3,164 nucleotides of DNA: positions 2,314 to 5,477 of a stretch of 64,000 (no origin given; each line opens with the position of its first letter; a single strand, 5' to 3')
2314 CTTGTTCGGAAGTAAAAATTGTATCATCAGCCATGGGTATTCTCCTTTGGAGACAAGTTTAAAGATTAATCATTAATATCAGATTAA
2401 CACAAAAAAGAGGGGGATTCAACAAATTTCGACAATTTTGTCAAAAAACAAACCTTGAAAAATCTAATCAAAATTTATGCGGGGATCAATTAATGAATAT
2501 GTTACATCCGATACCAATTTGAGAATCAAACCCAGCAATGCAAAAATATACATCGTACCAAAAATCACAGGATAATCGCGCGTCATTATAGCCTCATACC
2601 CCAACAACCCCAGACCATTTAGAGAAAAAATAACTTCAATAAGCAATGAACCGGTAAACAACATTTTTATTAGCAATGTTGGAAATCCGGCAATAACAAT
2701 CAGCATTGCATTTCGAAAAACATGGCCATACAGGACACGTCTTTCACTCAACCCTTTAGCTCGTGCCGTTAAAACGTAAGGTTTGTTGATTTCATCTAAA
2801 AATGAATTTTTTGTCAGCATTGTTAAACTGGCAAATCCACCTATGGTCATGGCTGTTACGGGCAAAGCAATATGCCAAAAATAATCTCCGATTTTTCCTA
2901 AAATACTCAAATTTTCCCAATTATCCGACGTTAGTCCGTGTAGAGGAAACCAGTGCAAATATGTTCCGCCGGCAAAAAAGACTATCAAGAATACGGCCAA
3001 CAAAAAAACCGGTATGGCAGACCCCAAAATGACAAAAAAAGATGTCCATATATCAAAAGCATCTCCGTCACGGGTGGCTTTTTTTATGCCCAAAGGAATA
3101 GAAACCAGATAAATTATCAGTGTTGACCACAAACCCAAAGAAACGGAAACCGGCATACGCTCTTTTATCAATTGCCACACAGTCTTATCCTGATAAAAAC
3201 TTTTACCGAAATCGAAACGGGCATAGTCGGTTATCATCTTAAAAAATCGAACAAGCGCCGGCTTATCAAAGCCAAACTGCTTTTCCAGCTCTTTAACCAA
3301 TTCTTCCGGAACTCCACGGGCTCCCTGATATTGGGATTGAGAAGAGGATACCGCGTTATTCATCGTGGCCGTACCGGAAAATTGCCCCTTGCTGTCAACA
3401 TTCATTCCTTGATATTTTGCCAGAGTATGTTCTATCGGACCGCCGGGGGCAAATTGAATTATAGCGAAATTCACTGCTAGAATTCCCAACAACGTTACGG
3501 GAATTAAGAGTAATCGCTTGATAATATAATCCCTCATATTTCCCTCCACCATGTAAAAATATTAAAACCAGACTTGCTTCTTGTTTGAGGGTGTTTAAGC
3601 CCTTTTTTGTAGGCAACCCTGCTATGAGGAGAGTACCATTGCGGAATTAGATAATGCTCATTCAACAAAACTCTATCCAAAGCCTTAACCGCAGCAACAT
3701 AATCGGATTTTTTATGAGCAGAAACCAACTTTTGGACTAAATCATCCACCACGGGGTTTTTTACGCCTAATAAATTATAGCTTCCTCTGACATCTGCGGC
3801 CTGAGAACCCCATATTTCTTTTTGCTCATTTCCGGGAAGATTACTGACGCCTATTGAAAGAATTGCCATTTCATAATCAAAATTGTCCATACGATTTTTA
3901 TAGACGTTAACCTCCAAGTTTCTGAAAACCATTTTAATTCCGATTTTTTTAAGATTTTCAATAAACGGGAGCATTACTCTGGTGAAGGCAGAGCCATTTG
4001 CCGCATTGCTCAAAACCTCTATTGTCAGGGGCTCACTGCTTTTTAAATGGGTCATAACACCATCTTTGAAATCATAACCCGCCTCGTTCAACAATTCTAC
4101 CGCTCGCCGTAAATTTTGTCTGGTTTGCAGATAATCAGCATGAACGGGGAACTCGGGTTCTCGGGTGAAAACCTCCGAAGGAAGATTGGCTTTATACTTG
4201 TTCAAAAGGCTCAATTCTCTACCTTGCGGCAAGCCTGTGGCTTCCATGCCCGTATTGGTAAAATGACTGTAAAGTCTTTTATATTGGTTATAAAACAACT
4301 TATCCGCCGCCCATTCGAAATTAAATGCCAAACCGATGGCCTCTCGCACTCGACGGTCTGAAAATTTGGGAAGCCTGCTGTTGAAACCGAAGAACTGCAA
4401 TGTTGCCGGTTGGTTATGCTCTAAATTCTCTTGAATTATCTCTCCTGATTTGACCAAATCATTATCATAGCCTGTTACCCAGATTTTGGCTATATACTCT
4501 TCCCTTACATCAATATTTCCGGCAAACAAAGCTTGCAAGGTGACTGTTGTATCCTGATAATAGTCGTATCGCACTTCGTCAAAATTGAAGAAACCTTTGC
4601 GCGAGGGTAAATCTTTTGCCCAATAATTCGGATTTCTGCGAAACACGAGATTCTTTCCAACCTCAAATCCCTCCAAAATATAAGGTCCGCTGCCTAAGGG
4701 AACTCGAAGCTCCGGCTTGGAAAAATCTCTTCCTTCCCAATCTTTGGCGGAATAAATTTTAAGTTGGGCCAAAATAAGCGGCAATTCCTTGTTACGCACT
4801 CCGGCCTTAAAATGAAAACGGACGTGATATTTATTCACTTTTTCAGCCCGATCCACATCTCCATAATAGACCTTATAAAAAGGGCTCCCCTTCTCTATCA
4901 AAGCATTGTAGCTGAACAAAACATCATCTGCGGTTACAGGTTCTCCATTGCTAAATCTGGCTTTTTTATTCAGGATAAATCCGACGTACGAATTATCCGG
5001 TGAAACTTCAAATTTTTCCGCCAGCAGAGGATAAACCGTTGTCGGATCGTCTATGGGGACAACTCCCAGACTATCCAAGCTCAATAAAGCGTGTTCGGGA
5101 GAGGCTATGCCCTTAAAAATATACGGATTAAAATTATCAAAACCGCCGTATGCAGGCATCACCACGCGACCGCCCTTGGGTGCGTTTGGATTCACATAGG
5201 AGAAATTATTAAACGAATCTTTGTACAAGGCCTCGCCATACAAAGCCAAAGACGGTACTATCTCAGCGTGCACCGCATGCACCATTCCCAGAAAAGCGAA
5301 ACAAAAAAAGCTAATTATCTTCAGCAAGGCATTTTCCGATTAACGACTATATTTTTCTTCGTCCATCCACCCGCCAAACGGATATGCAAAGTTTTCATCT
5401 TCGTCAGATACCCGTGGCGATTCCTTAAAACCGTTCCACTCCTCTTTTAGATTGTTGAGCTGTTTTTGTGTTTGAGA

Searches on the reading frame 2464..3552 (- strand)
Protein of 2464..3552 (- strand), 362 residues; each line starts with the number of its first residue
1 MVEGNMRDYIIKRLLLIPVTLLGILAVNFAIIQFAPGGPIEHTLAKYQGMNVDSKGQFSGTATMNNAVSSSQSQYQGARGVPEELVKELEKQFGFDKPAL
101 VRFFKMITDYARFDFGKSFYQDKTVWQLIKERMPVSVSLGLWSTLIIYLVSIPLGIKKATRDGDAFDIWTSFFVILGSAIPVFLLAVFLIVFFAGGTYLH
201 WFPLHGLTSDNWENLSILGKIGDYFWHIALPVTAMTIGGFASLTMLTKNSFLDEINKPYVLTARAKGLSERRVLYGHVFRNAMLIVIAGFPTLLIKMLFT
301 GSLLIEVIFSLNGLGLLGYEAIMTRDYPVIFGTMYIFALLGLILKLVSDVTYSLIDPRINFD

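Call 44: search_protein_families(library=pfam, proteins=[window:2464-3552:-], max_evalue=0.00001)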
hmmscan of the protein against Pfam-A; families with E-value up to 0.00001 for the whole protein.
window:2464-3552:- (362 aa): 2 families
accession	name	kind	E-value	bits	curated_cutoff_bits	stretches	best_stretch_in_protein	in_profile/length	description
PF00528.27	BPD_transp_1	-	1.1e-33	116.9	26.4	1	152-359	2-182/184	Binding-protein-dependent transport system inner membrane component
PF19300.4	BPD_transp_1_N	-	9.1e-06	26.3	23.8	0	85-139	47-113/114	Binding-prot-dependent transport system membrane comp, N-term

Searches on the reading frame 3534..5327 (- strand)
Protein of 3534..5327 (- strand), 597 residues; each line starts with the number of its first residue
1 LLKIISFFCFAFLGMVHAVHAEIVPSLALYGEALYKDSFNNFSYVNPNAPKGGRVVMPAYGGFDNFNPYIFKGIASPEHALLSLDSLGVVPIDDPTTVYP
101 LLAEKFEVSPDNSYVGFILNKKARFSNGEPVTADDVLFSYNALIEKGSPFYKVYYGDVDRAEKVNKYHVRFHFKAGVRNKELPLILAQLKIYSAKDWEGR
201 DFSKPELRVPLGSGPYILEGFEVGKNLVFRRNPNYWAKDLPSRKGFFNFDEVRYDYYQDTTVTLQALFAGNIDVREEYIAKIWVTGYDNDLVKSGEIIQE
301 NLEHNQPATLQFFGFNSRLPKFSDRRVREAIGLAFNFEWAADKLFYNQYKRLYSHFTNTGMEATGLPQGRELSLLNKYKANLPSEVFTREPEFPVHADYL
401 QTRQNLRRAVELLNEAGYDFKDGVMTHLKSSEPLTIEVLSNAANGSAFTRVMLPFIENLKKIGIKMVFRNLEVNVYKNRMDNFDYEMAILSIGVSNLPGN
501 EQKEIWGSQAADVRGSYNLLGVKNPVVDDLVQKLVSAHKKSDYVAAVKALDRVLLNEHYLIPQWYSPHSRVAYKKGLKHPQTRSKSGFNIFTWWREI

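Call 44: search_protein_families(library=pfam, proteins=[window:3534-5327:-], max_evalue=0.00001)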
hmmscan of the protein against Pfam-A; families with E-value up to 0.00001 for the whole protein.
window:3534-5327:- (597 aa): 1 family
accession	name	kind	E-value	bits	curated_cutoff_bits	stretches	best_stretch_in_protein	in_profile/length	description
PF00496.27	SBP_bac_5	-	5.2e-67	227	32.4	1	97-502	1-356/368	Bacterial extracellular solute-binding proteins, family 5 Middle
